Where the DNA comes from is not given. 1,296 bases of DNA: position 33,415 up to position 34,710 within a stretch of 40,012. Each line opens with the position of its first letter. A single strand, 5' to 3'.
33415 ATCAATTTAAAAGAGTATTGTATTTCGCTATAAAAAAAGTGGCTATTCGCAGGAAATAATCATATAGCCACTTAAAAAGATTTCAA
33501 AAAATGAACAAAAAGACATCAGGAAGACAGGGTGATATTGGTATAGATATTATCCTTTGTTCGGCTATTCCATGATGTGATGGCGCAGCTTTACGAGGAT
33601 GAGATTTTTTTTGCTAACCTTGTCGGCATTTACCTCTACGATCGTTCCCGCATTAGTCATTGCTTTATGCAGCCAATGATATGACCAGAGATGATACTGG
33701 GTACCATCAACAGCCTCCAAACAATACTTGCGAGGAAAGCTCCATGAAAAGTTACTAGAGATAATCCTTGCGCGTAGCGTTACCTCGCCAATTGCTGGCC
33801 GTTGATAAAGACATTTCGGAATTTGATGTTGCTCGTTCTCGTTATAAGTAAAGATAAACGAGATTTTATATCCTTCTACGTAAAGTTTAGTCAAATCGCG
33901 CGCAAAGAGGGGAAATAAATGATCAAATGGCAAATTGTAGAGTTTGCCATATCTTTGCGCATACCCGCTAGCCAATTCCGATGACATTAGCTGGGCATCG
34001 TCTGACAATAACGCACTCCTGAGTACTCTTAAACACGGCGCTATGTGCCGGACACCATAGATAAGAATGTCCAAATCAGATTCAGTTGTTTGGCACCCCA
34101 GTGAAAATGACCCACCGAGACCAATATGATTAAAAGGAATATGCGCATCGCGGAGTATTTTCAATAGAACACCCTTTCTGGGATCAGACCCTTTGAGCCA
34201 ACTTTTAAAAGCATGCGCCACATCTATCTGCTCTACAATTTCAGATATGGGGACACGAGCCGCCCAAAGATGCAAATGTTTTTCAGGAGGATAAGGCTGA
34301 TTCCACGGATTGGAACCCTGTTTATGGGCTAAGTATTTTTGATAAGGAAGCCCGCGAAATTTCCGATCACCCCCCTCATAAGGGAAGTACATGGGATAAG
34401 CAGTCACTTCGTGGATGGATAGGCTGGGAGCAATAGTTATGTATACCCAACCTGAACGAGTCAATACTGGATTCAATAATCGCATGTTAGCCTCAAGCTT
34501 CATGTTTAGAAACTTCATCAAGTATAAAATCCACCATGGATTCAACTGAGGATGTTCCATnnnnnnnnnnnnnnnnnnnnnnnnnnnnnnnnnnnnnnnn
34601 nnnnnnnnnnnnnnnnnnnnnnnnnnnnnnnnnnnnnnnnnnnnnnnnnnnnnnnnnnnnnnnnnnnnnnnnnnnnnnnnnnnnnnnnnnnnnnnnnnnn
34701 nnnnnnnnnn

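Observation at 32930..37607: Foreign-composition island of six nucleotide-acting enzymes that matches no system I know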

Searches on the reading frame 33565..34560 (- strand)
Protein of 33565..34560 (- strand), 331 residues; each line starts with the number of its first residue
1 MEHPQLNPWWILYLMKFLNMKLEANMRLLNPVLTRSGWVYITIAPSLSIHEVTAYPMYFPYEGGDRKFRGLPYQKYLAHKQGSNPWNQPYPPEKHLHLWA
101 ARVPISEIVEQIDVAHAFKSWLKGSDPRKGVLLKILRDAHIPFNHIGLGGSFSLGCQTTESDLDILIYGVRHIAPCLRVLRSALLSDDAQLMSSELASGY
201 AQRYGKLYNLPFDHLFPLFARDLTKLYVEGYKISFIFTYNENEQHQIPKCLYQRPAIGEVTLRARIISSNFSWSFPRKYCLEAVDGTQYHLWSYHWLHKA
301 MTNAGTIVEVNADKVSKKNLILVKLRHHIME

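Call 6: search_protein_families(library=pfam, proteins=[window:33565-34560:-], max_evalue=0.01)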
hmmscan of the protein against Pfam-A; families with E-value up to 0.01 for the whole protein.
window:33565-34560:- (331 aa): 1 family
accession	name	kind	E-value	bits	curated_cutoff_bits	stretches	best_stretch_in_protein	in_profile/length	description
PF01909.29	NTP_transf_2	-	0.0079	17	21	0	146-172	17-43/93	Nucleotidyltransferase domain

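Call 7: search_protein_families(library=padloc, proteins=[window:33565-34560:-], max_evalue=0.1)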
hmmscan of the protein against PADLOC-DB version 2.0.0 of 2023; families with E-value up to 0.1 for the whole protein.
window:33565-34560:- (331 aa): 1 family
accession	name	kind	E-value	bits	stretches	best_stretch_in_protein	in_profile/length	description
PDLC04906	PDC-S09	-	0.017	13.5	1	144-167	25-48/98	-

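Call 8: search_protein_families(library=ncbifam, proteins=[window:33565-34485:-], max_evalue=0.1)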
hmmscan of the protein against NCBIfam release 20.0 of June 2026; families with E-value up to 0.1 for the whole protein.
window:33565-34485:- (306 aa): 0 families

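Call 9: search_solved_structures(query=window:33565-34485:-, max_evalue=1)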
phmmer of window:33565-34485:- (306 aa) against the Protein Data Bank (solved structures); distinct sequences matched with E-value up to 1: 1.
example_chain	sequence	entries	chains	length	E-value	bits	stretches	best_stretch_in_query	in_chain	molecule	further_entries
5yep_A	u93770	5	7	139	0.93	12.3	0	106-148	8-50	Toxin-antitoxin system antidote Mnt family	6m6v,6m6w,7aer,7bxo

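Call 13: find_homologous_proteins(query=window:33565-34485:-)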
Query window:33565-34485:- (306 aa): 7 proteins with E <= 0.001 among 530 candidates.
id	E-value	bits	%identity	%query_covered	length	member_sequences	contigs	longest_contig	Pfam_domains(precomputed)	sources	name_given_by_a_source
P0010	5.6e-189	645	100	90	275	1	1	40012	-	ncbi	ncbi:MAG: hypothetical protein V1860_01865 [bacterium]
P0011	3.6e-164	564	77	100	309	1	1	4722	-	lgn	-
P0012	1.2e-102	362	52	100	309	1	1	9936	-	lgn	-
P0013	1.1e-99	352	54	100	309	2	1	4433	-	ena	-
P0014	1.1e-89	319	52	90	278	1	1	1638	-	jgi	jgi:predicted nucleotidyltransferase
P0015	2.0e-74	269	43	99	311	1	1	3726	-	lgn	-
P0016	1.0e-70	257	42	99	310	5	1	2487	-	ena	-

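Call 17: find_encoding_contigs(protein=P0012, flank=10000, max_places=3)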
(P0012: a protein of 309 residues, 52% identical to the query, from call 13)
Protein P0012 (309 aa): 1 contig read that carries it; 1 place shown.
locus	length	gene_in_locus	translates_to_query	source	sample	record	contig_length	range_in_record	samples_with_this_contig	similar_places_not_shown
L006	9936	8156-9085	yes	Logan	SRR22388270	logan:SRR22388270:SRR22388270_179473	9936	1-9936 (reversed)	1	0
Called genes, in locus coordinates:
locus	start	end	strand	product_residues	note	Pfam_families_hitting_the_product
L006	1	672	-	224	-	?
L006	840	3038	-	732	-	-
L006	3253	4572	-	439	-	PF08450:SGL (faint), PF25021:TEN_NHL (faint), PF01436:NHL, PF06739:SBBP (faint), PF17170:DUF5128 (faint), PF01436:NHL, PF13860:FlgD_ig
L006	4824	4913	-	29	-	-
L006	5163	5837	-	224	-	PF00753:Lactamase_B (weak), PF13483:Lactamase_B_3, PF23023:Anti-Pycsar_Apyc1 (faint), PF12706:Lactamase_B_2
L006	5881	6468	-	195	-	-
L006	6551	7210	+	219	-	PF00156:Pribosyltran (faint)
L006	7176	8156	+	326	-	-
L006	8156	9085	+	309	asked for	-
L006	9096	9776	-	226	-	PF00293:NUDIX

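Call 19: find_encoding_contigs(protein=P0013, flank=10000, max_places=3)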
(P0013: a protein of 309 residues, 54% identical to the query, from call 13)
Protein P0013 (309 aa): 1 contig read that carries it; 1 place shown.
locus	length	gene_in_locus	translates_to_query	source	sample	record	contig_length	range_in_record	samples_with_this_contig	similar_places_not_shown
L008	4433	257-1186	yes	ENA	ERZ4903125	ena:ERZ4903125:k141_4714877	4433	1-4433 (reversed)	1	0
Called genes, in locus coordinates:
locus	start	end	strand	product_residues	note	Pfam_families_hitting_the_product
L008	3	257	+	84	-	?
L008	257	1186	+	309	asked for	-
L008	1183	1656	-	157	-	PF00293:NUDIX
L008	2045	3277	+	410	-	-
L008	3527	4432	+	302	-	?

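Call 20: find_encoding_contigs(protein=P0015, flank=10000, max_places=3)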
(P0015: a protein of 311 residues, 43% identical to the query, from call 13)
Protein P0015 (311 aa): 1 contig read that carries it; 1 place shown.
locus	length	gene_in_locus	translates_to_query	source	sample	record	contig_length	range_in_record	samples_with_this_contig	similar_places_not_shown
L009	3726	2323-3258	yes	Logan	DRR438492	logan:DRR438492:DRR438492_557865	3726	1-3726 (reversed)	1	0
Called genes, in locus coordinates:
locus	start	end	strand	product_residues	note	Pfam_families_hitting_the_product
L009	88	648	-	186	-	-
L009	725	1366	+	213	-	-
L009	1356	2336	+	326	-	PF13238:AAA_18 (weak)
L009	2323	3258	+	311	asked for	-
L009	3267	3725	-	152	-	?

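Call 33: predict_structure(alignment_id=A3)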
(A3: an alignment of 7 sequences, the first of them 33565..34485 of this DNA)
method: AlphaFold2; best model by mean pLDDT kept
length: 306 residues; sequences in the alignment: 7
mean_pLDDT: 66.7   pTM: 0.68
mean pLDDT of the five models: 66.7, 63.6, 61.0, 59.0, 56.3
residues with pLDDT >= 90: 44; 70-90: 123; 50-70: 47; < 50: 92
segments of 3 or more residues with pLDDT < 50: 57-59, 182-184, 222-306
pLDDT, mean of each block of 10 residues (from residue 1): 77 79 73 86 84 57 75 75 90 90 93 93 83 76 78 84 86 72 59 71 88 66 38 36 34 38 38 33 37 33 33
secondary structure, 60 per line:
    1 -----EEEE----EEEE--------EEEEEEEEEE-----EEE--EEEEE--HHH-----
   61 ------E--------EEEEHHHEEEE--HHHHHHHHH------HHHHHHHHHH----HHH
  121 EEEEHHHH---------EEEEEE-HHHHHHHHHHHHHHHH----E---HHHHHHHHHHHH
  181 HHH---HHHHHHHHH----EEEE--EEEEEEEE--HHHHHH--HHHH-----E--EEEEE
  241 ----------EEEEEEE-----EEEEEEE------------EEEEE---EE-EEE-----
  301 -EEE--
elements in order: E6-9 E14-17 E26-35 E41-43 E46-50 E76-79 E83-86 H89-97 H104-113 E121-124 H125-128 E138-143 H145-160 H169-183 H187-195 E200-203 E206-213 H216-221 H224-227 E236-240 E251-257 E263-269 E282-286 E293-295 E302-304

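Call 38: fold_search(model_id=the predicted structure, library=pdb)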
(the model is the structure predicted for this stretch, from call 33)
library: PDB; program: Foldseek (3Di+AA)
matches with E <= 10: 333; with E <= 0.001: 0
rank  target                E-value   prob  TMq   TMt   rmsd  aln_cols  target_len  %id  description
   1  2q0d_B                6.0e-02  0.20  0.15  0.14  14.8       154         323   13  Terminal uridylyl transferase 4 from Trypanosoma brucei with bound ATP (released 2007-08-28)
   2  1q78                  6.4e-02  0.63  0.18  0.12   7.7       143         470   15  Crystal structure of poly(A) polymerase in complex with 3'-dATP and magnesium chloride (released 2004-09-07)
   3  4at8_C                9.1e-02  0.60  0.22  0.20   9.0       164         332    8  Crystal structure of the NF90-NF45 dimerisation domain complex with ATP (released 2012-08-01)
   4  9bv3_E                9.1e-02  0.38  0.13  0.11  11.4        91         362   19  M1B Midnolin-Proteasome (released 2025-06-11)
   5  9bui_E                9.7e-02  0.35  0.13  0.12  12.3        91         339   19  M1A Midnolin-Proteasome (with Ubl) (released 2025-06-11)
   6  9u7r_E                1.0e-01  0.41  0.13  0.12  12.1        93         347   17  Substrate-free human 26S proteasome purified by midnolin, 20S proteasome, RPTs and RPN11 part (released 2026-04-01)
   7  7qps_B                1.1e-01  0.44  0.19  0.20   8.6       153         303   10  Structure of Mn-free SpoT (released 2023-01-18)
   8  7q72_B                1.2e-01  0.44  0.19  0.13   9.0       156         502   15  Structure of Pla1 in complex with Red1 (released 2022-12-07)
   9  4atb_C                1.4e-01  0.41  0.20  0.19  10.2       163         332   10  Crystal structure of the NF90-NF45 dimerisation domain complex with CTP (released 2012-08-01)
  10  7qxw_E                1.4e-01  0.33  0.13  0.12  12.1        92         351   17  Proteasome-ZFAND5 Complex Z+D state (released 2023-02-08)
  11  4wqk                  1.6e-01  0.44  0.20  0.33  13.7       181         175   13  Crystal structure of aminoglycoside nucleotidylyltransferase ANT(2")-Ia, apo form (released 2014-11-12)
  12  9gtz_A                1.6e-01  0.44  0.22  0.21   9.1       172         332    8  Xenopus tropicalis Interleukin Enhancer-Binding Factor 3 (ILF3) and Interleukin Enhancer-Binding Factor 2 (ILF2) heter (released 2026-04-08)
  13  9nkj_E                1.6e-01  0.30  0.13  0.11  11.6        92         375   16  Structure of substrates-engaged MIDN-bound human 26S proteasome,ED-MIDN state (Composite map) (released 2025-05-07)
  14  7qps_A                1.6e-01  0.35  0.20  0.19   8.8       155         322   11  Structure of Mn-free SpoT (released 2023-01-18)
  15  5gjq_L                1.6e-01  0.30  0.13  0.11  11.6        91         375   18  Structure of the human 26S proteasome bound to USP14-UbAl (released 2016-08-17)
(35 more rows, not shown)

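Call 40: search_protein_representatives(alignment_id=A3)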
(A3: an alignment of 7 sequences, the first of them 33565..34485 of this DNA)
Query: 7 sequences, 309 profile positions. Proteins with E-value up to 0.001 (for the whole library): 288; up to 1e-10: 46; up to 1e-30: 13. The best 150 are listed.
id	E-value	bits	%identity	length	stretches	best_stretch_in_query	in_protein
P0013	1.7e-163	559.5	-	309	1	1-308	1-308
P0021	1.3e-120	418.6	-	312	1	1-307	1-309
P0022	1.4e-106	372.6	-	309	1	1-307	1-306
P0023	4.8e-96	338.0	-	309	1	1-307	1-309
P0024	1.5e-73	264.1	-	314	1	2-306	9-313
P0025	1.9e-73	263.8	-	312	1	1-304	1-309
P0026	3.3e-73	263.0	-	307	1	1-305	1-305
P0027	5.1e-68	245.9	-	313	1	1-307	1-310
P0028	1.3e-60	221.6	-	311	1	1-304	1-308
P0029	5.3e-48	180.2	-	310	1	1-305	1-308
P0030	7.6e-40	153.4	-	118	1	206-308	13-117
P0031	2.0e-34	135.6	-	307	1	11-306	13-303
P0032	1.5e-32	129.5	-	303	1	7-307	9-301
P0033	5.9e-30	120.9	-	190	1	47-236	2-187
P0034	7.2e-21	91.1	-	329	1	10-306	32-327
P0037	1.9e-18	83.2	-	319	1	6-306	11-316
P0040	9.0e-17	77.6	-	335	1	7-305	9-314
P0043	2.4e-15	72.9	-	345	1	5-297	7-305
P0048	5.7e-14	68.4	-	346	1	13-257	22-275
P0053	5.2e-13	65.3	-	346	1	7-255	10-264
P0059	1.2e-11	60.8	-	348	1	15-260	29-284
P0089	9.8e-09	51.2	-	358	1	8-305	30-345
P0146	8.4e-07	44.9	-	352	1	9-304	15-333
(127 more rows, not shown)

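Call 41: search_protein_families(library=pfam, proteins=[P0031, P0034, P0037, P0040, P0043, P0048, P0053, P0059, P0089, P0146], max_evalue=0.01)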
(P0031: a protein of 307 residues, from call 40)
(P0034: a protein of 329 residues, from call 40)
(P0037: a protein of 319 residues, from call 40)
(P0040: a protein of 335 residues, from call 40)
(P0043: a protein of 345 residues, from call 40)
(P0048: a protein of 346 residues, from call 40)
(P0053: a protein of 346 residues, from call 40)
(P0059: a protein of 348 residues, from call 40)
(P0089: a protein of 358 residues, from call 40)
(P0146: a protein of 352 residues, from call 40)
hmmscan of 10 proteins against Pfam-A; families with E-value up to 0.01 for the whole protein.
P0031 (307 aa): 1 family
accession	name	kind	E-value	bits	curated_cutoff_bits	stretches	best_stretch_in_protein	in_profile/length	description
PF14091.12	DUF4269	-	0.0022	18.7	28.9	1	121-194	19-89/151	Domain of unknown function (DUF4269)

P0034 (329 aa): 1 family
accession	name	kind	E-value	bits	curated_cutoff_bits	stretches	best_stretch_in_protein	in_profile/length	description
PF01909.29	NTP_transf_2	-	9.7e-06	26.3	21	1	129-206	2-66/93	Nucleotidyltransferase domain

P0037 (319 aa): 1 family
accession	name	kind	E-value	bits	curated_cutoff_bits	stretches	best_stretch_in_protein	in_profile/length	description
PF01909.29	NTP_transf_2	-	1.4e-06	29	21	1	117-183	4-72/93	Nucleotidyltransferase domain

P0040 (335 aa): 0 families

P0043 (345 aa): 0 families

P0048 (346 aa): 1 family
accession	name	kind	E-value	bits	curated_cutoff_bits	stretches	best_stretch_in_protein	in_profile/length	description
PF01909.29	NTP_transf_2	-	1.7e-05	25.6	21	1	139-186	15-47/93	Nucleotidyltransferase domain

P0053 (346 aa): 2 families
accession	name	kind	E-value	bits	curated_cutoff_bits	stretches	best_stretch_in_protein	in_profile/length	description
PF01909.29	NTP_transf_2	-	0.00013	22.7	21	1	131-201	14-74/93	Nucleotidyltransferase domain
PF18765.7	Polbeta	-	0.0053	17.3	26.9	0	130-180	12-58/93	Polymerase beta, Nucleotidyltransferase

P0059 (348 aa): 3 families
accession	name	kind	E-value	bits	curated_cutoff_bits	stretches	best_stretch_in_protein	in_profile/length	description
PF01909.29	NTP_transf_2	-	0.00071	20.4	21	0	142-186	14-61/93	Nucleotidyltransferase domain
PF03658.20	Ub-RnfH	-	0.0022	18.7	23.7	0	273-327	8-62/83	RnfH family Ubiquitin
PF22600.2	MTPAP-like_central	-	0.0059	17.1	27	0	114-173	9-70/139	Poly(A) RNA polymerase, mitochondrial-like, central palm domain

P0089 (358 aa): 0 families

P0146 (352 aa): 1 family
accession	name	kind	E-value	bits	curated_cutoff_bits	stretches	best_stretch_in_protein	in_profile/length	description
PF01909.29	NTP_transf_2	-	0.0092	16.8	21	0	128-201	4-73/93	Nucleotidyltransferase domain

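Call 42: search_protein_families(library=ncbifam, proteins=[P0031, P0034, P0037, P0040, P0043, P0048, P0053, P0059, P0089, P0146], max_evalue=0.01)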
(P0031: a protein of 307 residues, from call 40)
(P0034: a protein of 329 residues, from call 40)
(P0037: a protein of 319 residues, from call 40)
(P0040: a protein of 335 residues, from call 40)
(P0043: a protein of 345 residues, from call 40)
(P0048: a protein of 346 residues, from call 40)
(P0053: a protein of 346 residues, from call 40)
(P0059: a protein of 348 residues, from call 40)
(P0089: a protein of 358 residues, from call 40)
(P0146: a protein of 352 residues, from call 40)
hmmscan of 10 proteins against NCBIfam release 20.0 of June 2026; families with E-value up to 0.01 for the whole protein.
P0031 (307 aa): 0 families

P0034 (329 aa): 0 families

P0037 (319 aa): 0 families

P0040 (335 aa): 0 families

P0043 (345 aa): 0 families

P0048 (346 aa): 0 families

P0053 (346 aa): 0 families

P0059 (348 aa): 0 families

P0089 (358 aa): 0 families

P0146 (352 aa): 0 families

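Call 45: find_related_loci(query=A1, collection=genome_contigs, flank=8000)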
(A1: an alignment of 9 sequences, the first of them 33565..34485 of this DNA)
Query A1 (306 aa) in genome_contigs; peptide patterns used: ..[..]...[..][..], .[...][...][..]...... (x = any residue, [..] = any of these).
61 stretches matched a pattern; 3 encode a relative of the query (tblastn E <= 1e-3); 3 distinct loci.
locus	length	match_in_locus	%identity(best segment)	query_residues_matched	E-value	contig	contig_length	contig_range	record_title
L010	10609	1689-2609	41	1-305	1e-76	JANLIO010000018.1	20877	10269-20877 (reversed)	MAG: bacterium isolate S40-17 k99_429672, whole genome shotgun sequence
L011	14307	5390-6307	40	1-304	2e-75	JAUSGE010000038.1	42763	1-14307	MAG: bacterium isolate E14_metabat.bin.105 E14_k141_1554436, whole genome shotgun sequence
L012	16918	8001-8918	40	1-304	9e-73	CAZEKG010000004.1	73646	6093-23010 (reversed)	MAG TPA_asm: uncultured Gammaproteobacteria bacterium isolate SRP170004_co1_594 genome assembly, contig: NODE_392_length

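Call 48: search_protein_families(library=pfam, proteins=[L011:1965-3053:-, L011:6350-6820:-, L011:6961-7524:+, L011:7704-8444:-, L011:8556-9251:+, L012:5354-5983:-, L012:4621-5280:-, L012:2423-4648:-, L012:9486-10127:+, L012:10633-11328:+], max_evalue=0.01)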
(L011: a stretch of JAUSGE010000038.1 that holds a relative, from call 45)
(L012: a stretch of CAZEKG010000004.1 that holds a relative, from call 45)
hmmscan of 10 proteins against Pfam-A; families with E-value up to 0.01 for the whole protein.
L011:1965-3053:- (362 aa): 3 families
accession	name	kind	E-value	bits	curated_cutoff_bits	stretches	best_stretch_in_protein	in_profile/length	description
PF08541.16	ACP_syn_III_C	-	3e-32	111.1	26.6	1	281-362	9-90/90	3-Oxoacyl-[acyl-carrier-protein (ACP)] synthase III C terminal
PF08545.16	ACP_syn_III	-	3.5e-17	62.5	24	1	139-207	4-68/80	3-Oxoacyl-[acyl-carrier-protein (ACP)] synthase III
PF00195.25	Chal_sti_synt_N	-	0.00063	19.7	27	1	82-200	102-221/225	Chalcone and stilbene synthases, N-terminal domain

L011:6350-6820:- (156 aa): 2 families
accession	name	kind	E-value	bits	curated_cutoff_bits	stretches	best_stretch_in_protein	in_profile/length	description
PF00293.34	NUDIX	-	5.3e-23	81.9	21.1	1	21-138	6-128/134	NUDIX domain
PF22327.2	Nudt16-like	-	0.00044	20.7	27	1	47-134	36-123/161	U8 snoRNA-decapping enzyme-like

L011:6961-7524:+ (187 aa): 0 families

L011:7704-8444:- (246 aa): 6 families
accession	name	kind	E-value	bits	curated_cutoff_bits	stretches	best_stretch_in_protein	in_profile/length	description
PF12146.15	Hydrolase_4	-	6.2e-13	49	27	1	25-135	2-109/239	Serine aminopeptidase, S33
PF00326.27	Peptidase_S9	-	4.2e-08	33.4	22.6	1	55-242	11-211/213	Prolyl oligopeptidase family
PF00561.26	Abhydrolase_1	-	3.2e-07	30.7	25.8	1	29-112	2-81/245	alpha/beta hydrolase fold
PF12697.13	Abhydrolase_6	-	2.7e-05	25.4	26.3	1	30-118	1-84/217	Alpha/beta hydrolase family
PF05990.18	DUF900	-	0.0019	18.1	20.5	1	23-141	15-139/232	Alpha/beta hydrolase of unknown function (DUF900)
PF20408.4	Abhydrolase_11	-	0.0056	16.9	27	0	27-115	2-91/193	Alpha/beta hydrolase domain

L011:8556-9251:+ (231 aa): 1 family
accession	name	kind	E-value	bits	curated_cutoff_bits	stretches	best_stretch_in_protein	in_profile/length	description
PF22357.2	AF1548-like_C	-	0.0072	16.8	23.9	0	205-229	32-56/56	AF1548-like, C-terminal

L012:5354-5983:- (209 aa): 1 family
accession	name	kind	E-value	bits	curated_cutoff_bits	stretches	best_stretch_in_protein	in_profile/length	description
PF01553.26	Acyltransferase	-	5.9e-28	97.7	23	1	21-143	3-130/132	Acyltransferase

L012:4621-5280:- (219 aa): 3 families
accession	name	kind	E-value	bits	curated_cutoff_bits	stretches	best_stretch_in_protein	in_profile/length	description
PF12710.13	HAD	-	1.6e-26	94.3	27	1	5-189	1-189/189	haloacid dehalogenase-like hydrolase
PF00702.32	Hydrolase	-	1.8e-05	25.7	26.4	1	4-142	3-151/191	haloacid dehalogenase-like hydrolase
PF08282.18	Hydrolase_3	-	0.0011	19.1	20.9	0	154-198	185-229/255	haloacid dehalogenase-like hydrolase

L012:2423-4648:- (741 aa): 7 families
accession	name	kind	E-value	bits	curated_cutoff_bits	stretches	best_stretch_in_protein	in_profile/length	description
PF02518.31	HATPase_c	-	9.2e-27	94.1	26.4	1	623-733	2-110/111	Histidine kinase-, DNA gyrase B-, and HSP90-like ATPase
PF00512.31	HisKA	-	4e-16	59.3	26.9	1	508-576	1-66/66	His Kinase A (phospho-acceptor) domain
PF16927.11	HisKA_7TM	-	4.3e-13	50.1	28.6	1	17-231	3-222/224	N-terminal 7TM region of histidine kinase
PF13492.12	GAF_3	-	1.1e-07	32.8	27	1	325-470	1-129/129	GAF domain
PF13185.12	GAF_2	-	8.7e-05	23.2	28.6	1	424-469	92-136/136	GAF domain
PF01590.32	GAF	-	9.9e-05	23.3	22.4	1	408-468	76-133/133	GAF domain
PF13589.12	HATPase_c_3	-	0.0097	16.4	25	0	628-730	4-105/137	Histidine kinase-, DNA gyrase B-, and HSP90-like ATPase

L012:9486-10127:+ (213 aa): 0 families

L012:10633-11328:+ (231 aa): 1 family
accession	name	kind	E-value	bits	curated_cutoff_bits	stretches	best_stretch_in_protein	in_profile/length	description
PF22919.1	ATP-synt_VA_C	-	0.0073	16.8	24.7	0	35-105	32-97/101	C-terminal domain of V and A type ATP synthase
